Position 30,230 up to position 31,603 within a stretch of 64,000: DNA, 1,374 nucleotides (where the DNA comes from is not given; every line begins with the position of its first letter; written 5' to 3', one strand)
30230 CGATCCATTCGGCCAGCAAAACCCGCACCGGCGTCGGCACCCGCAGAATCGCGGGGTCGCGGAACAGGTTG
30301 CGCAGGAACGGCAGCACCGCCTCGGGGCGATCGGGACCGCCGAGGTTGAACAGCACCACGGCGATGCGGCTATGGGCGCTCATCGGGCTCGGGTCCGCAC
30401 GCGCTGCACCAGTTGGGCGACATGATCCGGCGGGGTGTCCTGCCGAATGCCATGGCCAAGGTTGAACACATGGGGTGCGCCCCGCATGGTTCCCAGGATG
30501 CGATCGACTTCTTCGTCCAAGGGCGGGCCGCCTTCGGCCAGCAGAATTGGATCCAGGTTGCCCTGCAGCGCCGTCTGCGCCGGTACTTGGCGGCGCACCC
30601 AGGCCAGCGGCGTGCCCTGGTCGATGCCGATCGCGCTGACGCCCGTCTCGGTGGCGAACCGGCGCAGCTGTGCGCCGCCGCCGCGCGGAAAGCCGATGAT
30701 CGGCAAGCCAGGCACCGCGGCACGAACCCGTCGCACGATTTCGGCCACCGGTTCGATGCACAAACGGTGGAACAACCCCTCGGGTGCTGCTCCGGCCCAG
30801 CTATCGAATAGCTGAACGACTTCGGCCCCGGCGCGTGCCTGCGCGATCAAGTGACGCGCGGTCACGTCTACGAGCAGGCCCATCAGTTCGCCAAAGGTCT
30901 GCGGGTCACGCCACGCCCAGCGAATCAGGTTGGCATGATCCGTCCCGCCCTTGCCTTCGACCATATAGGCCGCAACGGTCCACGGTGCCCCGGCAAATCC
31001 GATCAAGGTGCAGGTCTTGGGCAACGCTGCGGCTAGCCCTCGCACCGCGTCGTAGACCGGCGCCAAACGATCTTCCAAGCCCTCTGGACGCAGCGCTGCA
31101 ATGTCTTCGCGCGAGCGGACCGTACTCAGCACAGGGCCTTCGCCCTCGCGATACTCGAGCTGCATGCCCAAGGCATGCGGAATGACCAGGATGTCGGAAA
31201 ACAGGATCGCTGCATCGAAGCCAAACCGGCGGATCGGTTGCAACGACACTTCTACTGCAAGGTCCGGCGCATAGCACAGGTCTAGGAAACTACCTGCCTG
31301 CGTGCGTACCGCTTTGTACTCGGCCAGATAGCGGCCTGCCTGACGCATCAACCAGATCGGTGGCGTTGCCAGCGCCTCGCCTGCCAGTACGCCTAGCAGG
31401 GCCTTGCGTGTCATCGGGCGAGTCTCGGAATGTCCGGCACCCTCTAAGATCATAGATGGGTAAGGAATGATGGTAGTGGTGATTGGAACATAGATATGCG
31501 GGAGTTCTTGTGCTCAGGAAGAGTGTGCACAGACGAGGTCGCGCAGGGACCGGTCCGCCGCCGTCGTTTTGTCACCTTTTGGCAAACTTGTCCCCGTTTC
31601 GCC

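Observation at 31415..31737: Likely chromosomal replication origin between hemE and maf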

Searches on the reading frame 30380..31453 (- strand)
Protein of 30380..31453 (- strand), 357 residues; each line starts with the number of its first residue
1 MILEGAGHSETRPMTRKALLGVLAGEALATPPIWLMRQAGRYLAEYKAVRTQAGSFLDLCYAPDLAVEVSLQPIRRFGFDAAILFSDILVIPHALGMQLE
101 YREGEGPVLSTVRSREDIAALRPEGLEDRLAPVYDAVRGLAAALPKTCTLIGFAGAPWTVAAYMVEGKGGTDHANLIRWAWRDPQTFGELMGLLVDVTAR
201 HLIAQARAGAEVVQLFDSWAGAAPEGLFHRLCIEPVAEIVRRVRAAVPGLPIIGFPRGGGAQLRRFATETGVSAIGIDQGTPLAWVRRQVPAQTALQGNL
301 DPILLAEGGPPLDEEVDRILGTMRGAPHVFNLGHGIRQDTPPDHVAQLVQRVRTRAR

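Call 6: search_protein_families(library=ncbifam, proteins=[window:30380-31453:-])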
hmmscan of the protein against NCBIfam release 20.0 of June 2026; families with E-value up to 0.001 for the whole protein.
window:30380-31453:- (357 aa): 4 families
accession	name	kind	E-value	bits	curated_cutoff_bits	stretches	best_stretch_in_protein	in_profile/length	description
TIGR01464.1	hemE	equivalog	1.1e-113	379.7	302.95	1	19-353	2-337/338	uroporphyrinogen decarboxylase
TIGR01463.1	mtaA_cmuA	subfamily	3.6e-10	39.6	235.4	1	68-311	54-295/340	MtaA/CmuA family methyltransferase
NF004889.0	PRK06252.1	subfamily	1.3e-09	37.6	244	1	112-352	102-333/340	methylcobalamin:coenzyme M methyltransferase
NF040654.1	MtaA_Meth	equivalog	0.00093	18.2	400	1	123-227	110-208/337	methylcobamide:CoM methyltransferase MtaA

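Call 8: find_related_loci(query=window:30380-31414:-, collection=genome_contigs, flank=6000)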
Query window:30380-31414:- (344 aa) in genome_contigs; peptide patterns used: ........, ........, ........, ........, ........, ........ (x = any residue, [..] = any of these).
600 stretches matched a pattern (row limit reached: there are more); 591 encode a relative of the query (tblastn E <= 1e-3); the best 80 are kept; 80 distinct loci.
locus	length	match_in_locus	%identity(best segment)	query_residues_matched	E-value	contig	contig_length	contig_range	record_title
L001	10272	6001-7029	56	1-343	1e-125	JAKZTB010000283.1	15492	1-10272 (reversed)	MAG: Alphaproteobacteria bacterium isolate Langseth_MAG_00048 Langseth_MAG_00048_000000000283, whole genome shotgun sequ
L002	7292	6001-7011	56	4-340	2e-125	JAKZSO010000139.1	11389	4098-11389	MAG: Alphaproteobacteria bacterium isolate Langseth_MAG_00035 Langseth_MAG_00035_000000000139, whole genome shotgun sequ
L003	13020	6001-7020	55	2-341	2e-124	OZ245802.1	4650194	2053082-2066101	MAG: Thalassospira sp. isolate d70dfebd-0815-484f-9a72-812bc150d714 genome assembly, chromosome: 1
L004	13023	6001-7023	55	2-342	4e-123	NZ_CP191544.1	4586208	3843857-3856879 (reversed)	Thalassospira lucentensis strain Mv1 chromosome, complete genome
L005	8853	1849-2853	57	4-341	6e-122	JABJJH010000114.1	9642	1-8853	MAG: Rhodospirillaceae bacterium isolate SI074_bin63 k141_2026309, whole genome shotgun sequence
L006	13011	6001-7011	55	4-340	5e-122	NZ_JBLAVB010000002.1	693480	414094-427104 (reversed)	Rhodospirillum sp. A1_3_36 NODE_2_length_693480_cov_28.506559, whole genome shotgun sequence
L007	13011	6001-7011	57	4-340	2e-121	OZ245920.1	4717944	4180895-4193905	MAG: Pacificispira sp. isolate 43e0e648-b908-4bb6-a9bc-4fcf75b264f0 genome assembly, chromosome: 1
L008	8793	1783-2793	54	4-340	6e-121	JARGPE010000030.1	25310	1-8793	MAG: Alphaproteobacteria bacterium isolate bin_ma_oilr2.020 NODE_1128_length_25310_cov_5.497842, whole genome shotgun se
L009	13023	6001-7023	53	2-342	3e-120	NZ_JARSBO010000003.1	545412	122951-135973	Thalassospira aquimaris strain FZY0004 NODE_3_length_545412_cov_123.826547, whole genome shotgun sequence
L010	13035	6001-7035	54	3-344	4e-120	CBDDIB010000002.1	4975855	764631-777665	MAG: Alphaproteobacteria bacterium isolate 7448a1ac-87b9-4237-a118-df8c98a982b6 genome assembly, contig: contig_2, whole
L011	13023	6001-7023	55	2-342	2e-119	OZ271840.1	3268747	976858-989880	MAG: Alphaproteobacteria bacterium isolate 72443cf9-a358-416b-8693-caead2f30aea genome assembly, chromosome: 1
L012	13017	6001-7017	57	1-340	3e-119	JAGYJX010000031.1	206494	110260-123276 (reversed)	MAG: Rhodospirillaceae bacterium isolate M30B52 contig_6226, whole genome shotgun sequence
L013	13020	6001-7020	54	1-340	4e-119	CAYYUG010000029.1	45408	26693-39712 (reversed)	MAG TPA_asm: uncultured Rhodospirillaceae bacterium isolate SRP092796_co3_886 genome assembly, contig: NODE_974_length_4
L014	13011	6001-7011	58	4-340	9e-119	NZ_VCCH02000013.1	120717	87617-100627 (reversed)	Mycobacterium sp. KBS0706 13, whole genome shotgun sequence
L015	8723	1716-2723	56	4-340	4e-118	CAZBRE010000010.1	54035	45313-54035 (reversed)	MAG TPA_asm: uncultured Alphaproteobacteria bacterium isolate binchicken_co262_60 genome assembly, contig: NODE_444_leng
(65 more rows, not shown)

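Call 10: find_encoding_contigs(protein=window:30380-31414:-, flank=3000, max_places=6)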
Protein window:30380-31414:- (344 aa): 4 contigs read that carry it; 2 places shown.
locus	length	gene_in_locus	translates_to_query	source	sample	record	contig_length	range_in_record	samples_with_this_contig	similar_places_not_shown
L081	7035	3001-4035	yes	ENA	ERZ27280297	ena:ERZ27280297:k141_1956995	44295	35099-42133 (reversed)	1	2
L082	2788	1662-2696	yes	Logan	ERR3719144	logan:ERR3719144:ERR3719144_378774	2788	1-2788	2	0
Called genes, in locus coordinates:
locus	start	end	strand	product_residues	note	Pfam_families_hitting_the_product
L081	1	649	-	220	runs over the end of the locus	PF00929:RNase_T, PF16473:Rv2179c-like (faint)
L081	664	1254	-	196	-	PF01121:CoaE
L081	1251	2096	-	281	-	PF08501:Shikimate_dh_N, PF03807:F420_oxidored (faint), PF01488:Shikimate_DH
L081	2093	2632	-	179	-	PF02545:Maf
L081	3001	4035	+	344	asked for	PF01208:URO-D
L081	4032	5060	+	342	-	PF00762:Ferrochelatase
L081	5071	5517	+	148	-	PF03653:UPF0093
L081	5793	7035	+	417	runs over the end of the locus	PF07498:Rho_N, PF07497:Rho_RNA_bind, PF00006:ATP-synt_ab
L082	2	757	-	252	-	?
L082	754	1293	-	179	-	PF02545:Maf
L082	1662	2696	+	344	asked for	PF01208:URO-D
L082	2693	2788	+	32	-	?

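Call 25: find_homologous_proteins(query=window:30380-31414:-, max_evalue=1e-60)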
Query window:30380-31414:- (344 aa): 7988 proteins with E <= 1e-60 among 8000 candidates; the best 120 are listed.
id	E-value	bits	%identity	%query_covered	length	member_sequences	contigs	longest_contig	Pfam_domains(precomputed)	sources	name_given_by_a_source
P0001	1.2e-217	740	97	100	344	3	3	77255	PF01208.24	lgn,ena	-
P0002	1.1e-182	625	80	98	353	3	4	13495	PF01208.24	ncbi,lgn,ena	-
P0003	1.1e-164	566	73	98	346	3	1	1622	PF01208.24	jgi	jgi:uroporphyrinogen decarboxylase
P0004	7.6e-164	563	74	99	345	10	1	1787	PF01208.24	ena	-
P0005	1.6e-161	555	72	99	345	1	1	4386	PF01208.24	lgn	-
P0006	6.0e-161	553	72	99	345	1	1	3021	PF01208.24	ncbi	ncbi:MAG: hypothetical protein RL477_1796 [Pseudomonadota bacterium]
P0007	3.3e-160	551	73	99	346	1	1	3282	PF01208.24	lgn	-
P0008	6.5e-159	547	71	99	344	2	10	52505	PF01208.24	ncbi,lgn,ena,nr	ncbi:MAG: uroporphyrinogen decarboxylase [Alphaproteobacteria bacterium]|nr:uroporphyrinogen decarbo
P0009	1.1e-158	546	70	97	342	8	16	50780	PF01208.24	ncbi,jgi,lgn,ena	-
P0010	2.6e-158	545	70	97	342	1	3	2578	PF01208.24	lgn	-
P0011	1.4e-156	539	76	93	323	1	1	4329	PF01208.24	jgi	jgi:uroporphyrinogen decarboxylase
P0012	4.3e-133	462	61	99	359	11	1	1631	PF01208.24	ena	-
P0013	7.5e-133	461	63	99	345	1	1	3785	PF01208.24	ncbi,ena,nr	ncbi:MAG: uroporphyrinogen decarboxylase [Proteobacteria bacterium]|nr:uroporphyrinogen decarboxylas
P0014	4.4e-132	459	61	98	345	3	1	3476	PF01208.24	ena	-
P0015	3.8e-131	455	61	99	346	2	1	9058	PF01208.24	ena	-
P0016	1.0e-130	454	60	99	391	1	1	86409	PF01208.24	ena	-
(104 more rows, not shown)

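Call 26: find_encoding_contigs(protein=P0001, flank=4000, max_places=3)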
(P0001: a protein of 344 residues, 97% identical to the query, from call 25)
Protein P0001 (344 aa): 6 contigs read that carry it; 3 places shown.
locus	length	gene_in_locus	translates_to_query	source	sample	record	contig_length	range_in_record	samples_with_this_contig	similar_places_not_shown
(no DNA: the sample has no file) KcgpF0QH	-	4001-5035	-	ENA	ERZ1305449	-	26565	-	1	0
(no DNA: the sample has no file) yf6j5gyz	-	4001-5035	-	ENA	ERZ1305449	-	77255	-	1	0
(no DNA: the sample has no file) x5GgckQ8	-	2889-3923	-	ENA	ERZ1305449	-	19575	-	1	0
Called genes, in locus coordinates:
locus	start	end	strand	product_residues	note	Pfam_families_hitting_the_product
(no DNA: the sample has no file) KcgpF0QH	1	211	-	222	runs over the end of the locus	PF04280:Tim44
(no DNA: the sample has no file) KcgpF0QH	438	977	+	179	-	PF02556:SecB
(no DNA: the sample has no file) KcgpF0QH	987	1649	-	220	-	PF00929:RNase_T, PF16473:Rv2179c-like (faint)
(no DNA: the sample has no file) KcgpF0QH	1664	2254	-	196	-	PF01121:CoaE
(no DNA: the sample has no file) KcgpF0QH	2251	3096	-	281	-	PF08501:Shikimate_dh_N, PF01488:Shikimate_DH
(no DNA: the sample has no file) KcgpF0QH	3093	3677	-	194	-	PF02545:Maf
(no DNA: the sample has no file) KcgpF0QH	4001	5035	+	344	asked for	PF01208:URO-D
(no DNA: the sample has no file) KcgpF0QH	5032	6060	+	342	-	PF00762:Ferrochelatase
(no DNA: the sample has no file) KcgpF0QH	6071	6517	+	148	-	PF03653:UPF0093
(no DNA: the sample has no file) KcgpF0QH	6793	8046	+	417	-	PF07498:Rho_N, PF07497:Rho_RNA_bind, PF00006:ATP-synt_ab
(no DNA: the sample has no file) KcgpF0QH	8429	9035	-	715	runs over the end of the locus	PF13429:TPR_15, PF23914:TPR_CcmH_CycH, PF14559:TPR_19, PF13424:TPR_12, PF13432:TPR_16 (weak), PF14559:TPR_19, PF00685:Sulfotransfer_1, PF13469:Sulfotransfer_3, +22 more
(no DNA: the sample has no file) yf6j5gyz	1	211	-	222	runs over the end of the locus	PF04280:Tim44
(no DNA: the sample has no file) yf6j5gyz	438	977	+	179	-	PF02556:SecB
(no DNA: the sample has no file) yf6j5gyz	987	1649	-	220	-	PF00929:RNase_T, PF16473:Rv2179c-like (faint)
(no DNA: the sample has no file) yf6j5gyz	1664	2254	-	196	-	PF01121:CoaE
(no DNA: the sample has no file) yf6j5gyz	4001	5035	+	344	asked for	PF01208:URO-D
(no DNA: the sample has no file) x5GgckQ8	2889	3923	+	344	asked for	PF01208:URO-D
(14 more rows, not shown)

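Call 27: find_encoding_contigs(protein=P0002, flank=4000, max_places=3)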
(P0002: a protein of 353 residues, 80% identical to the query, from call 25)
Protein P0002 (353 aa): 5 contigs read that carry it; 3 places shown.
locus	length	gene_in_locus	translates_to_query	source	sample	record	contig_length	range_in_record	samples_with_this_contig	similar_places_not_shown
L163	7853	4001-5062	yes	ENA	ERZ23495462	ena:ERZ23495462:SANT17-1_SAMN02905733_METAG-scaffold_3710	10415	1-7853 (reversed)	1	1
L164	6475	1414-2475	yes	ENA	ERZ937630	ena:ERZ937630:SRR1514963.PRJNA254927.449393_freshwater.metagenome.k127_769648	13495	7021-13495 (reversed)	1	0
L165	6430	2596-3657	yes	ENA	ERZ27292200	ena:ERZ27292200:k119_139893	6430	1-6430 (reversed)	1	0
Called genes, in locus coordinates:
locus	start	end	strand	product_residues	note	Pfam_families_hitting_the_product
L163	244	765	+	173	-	PF02556:SecB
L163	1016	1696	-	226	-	PF16473:Rv2179c-like (weak), PF00929:RNase_T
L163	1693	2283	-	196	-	PF01121:CoaE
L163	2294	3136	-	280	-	PF08501:Shikimate_dh_N, PF01488:Shikimate_DH, PF03807:F420_oxidored (weak), PF18317:SDH_C (weak)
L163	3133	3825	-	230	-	PF02545:Maf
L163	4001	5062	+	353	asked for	PF01208:URO-D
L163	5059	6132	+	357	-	PF00762:Ferrochelatase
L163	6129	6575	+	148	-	PF03653:UPF0093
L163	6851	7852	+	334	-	?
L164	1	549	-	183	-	?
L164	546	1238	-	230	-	PF02545:Maf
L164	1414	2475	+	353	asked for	PF01208:URO-D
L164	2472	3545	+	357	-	PF00762:Ferrochelatase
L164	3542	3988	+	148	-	PF03653:UPF0093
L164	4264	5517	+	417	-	PF07498:Rho_N, PF07497:Rho_RNA_bind, PF00006:ATP-synt_ab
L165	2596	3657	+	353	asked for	PF01208:URO-D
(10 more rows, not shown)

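Call 28: find_encoding_contigs(protein=P0008, flank=4000, max_places=3)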
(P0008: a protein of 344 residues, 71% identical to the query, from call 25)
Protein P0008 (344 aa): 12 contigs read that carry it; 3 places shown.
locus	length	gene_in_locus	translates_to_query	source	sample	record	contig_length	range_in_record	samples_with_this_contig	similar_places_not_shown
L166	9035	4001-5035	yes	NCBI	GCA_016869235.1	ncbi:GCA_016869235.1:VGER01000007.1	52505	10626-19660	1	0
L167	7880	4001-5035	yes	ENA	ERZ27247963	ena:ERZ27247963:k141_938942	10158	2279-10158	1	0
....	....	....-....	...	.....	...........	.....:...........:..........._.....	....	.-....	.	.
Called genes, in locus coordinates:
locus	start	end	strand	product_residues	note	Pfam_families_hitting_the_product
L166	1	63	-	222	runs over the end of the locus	PF04280:Tim44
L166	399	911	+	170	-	PF02556:SecB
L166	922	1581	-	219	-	PF00929:RNase_T, PF16473:Rv2179c-like (faint)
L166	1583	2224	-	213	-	PF01121:CoaE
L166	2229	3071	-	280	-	PF08501:Shikimate_dh_N, PF01488:Shikimate_DH, PF03807:F420_oxidored (weak), PF18317:SDH_C (weak)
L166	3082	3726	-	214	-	PF02545:Maf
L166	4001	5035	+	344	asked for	PF01208:URO-D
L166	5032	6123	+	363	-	PF00762:Ferrochelatase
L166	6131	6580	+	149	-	PF03653:UPF0093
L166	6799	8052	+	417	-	PF07498:Rho_N, PF07497:Rho_RNA_bind, PF00006:ATP-synt_ab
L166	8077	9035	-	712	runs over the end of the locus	PF12895:ANAPC3 (weak), PF13429:TPR_15 (weak), PF13432:TPR_16 (weak), PF13432:TPR_16, PF14559:TPR_19, PF13432:TPR_16, PF14559:TPR_19, PF13469:Sulfotransfer_3, +21 more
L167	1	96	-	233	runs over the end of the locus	PF04280:Tim44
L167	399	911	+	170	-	PF02556:SecB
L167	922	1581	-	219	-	PF00929:RNase_T, PF16473:Rv2179c-like (faint)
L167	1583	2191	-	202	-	PF01121:CoaE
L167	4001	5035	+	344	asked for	PF01208:URO-D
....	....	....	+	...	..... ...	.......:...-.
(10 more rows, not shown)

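Call 29: find_encoding_contigs(protein=P0009, flank=4000, max_places=3)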
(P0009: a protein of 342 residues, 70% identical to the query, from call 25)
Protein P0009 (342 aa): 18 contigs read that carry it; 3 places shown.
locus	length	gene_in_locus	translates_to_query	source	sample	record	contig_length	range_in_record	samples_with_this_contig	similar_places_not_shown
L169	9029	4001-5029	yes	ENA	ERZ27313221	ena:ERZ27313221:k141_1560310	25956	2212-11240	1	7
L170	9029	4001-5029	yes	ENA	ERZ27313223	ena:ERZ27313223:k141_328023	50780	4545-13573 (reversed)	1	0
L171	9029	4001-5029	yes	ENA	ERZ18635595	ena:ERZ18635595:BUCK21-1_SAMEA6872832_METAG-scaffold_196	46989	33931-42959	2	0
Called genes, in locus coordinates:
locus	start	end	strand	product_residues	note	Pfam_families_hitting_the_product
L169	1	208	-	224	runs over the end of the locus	PF04280:Tim44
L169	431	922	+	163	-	PF02556:SecB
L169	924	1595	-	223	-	PF00929:RNase_T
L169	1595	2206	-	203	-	PF01121:CoaE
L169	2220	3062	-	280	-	PF08501:Shikimate_dh_N, PF01488:Shikimate_DH, PF03807:F420_oxidored (weak)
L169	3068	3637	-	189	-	PF02545:Maf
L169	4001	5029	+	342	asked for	PF01208:URO-D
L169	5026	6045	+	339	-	PF00762:Ferrochelatase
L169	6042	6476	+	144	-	PF03653:UPF0093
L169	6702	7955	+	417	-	PF07498:Rho_N, PF07497:Rho_RNA_bind, PF00006:ATP-synt_ab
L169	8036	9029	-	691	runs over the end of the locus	PF12895:ANAPC3 (weak), PF13429:TPR_15 (weak), PF13432:TPR_16 (weak), PF14559:TPR_19, PF14559:TPR_19, PF13432:TPR_16, PF14559:TPR_19, PF13469:Sulfotransfer_3, +24 more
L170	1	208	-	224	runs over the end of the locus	PF04280:Tim44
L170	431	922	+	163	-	PF02556:SecB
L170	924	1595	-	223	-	PF00929:RNase_T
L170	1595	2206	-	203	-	PF01121:CoaE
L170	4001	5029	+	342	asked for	PF01208:URO-D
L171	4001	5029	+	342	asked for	PF01208:URO-D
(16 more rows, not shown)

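Call 51: find_encoding_contigs(protein=P0011, flank=2500, max_places=1)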
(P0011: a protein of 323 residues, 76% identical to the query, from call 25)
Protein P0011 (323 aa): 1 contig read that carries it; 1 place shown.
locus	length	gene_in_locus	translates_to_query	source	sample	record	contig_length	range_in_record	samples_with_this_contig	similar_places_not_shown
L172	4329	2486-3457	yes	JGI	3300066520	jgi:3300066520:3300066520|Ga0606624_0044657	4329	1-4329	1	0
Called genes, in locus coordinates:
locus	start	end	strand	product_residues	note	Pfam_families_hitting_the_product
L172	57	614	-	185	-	PF01121:CoaE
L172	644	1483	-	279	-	PF08501:Shikimate_dh_N, PF01488:Shikimate_DH, PF03807:F420_oxidored (weak), PF18317:SDH_C (weak)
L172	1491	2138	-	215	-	PF02545:Maf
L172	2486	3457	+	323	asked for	PF01208:URO-D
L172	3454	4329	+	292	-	?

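Call 52: find_encoding_contigs(protein=P0005, flank=2500, max_places=1)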
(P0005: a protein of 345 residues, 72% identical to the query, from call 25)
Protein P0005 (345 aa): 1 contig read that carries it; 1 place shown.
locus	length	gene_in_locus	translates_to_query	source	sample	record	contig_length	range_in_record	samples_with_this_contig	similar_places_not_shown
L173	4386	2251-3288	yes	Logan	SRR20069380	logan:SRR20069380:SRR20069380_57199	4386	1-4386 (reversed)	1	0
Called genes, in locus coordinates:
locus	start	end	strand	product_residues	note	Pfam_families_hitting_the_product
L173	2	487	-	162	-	?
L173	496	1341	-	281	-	PF08501:Shikimate_dh_N, PF03807:F420_oxidored (faint), PF01488:Shikimate_DH, PF03435:Sacchrp_dh_NADP (faint), PF18317:SDH_C (weak)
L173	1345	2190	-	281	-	PF02545:Maf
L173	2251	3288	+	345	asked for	PF01208:URO-D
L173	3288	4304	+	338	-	PF00762:Ferrochelatase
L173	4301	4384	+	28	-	?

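Call 53: find_encoding_contigs(protein=P0007, flank=2500, max_places=1)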
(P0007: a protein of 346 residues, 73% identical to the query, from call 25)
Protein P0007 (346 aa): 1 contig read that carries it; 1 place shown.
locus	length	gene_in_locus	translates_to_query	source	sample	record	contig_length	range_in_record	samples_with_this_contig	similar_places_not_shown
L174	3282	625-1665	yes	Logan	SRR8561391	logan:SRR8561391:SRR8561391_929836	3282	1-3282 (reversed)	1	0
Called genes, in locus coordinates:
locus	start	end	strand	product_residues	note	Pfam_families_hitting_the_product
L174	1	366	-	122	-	?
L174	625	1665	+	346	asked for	PF01208:URO-D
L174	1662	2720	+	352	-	PF00762:Ferrochelatase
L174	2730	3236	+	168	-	PF03653:UPF0093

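Call 54: find_encoding_contigs(protein=P0016, flank=2500, max_places=1)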
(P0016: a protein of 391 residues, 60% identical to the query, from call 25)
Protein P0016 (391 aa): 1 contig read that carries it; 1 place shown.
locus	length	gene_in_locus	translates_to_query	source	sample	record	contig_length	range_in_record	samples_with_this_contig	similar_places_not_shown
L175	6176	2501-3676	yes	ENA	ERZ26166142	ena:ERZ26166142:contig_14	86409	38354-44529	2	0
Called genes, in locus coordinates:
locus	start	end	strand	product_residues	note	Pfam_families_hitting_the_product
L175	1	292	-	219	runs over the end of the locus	PF00929:RNase_T, PF16473:Rv2179c-like (weak)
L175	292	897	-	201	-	PF01121:CoaE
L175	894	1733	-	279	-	PF08501:Shikimate_dh_N, PF01488:Shikimate_DH, PF03807:F420_oxidored (weak), PF18317:SDH_C (weak)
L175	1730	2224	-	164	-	PF02545:Maf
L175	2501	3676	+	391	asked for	PF01208:URO-D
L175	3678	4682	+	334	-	PF00762:Ferrochelatase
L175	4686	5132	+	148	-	PF03653:UPF0093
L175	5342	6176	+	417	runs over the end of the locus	PF07498:Rho_N, PF07497:Rho_RNA_bind, PF00006:ATP-synt_ab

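Call 55: find_encoding_contigs(protein=P0015, flank=2500, max_places=1)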
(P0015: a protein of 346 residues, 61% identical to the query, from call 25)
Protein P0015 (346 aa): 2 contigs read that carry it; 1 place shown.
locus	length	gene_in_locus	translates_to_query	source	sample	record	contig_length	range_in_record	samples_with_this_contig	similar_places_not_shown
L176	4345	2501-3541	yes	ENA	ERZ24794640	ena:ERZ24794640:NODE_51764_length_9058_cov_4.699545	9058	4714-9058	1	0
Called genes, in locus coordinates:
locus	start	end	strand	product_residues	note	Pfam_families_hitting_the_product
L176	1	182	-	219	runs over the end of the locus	PF00929:RNase_T, PF16473:Rv2179c-like (faint)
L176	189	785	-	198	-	PF01121:CoaE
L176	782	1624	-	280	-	PF08501:Shikimate_dh_N, PF01488:Shikimate_DH (weak), PF18317:SDH_C (weak)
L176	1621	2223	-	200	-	PF02545:Maf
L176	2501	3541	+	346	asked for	PF01208:URO-D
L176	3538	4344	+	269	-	?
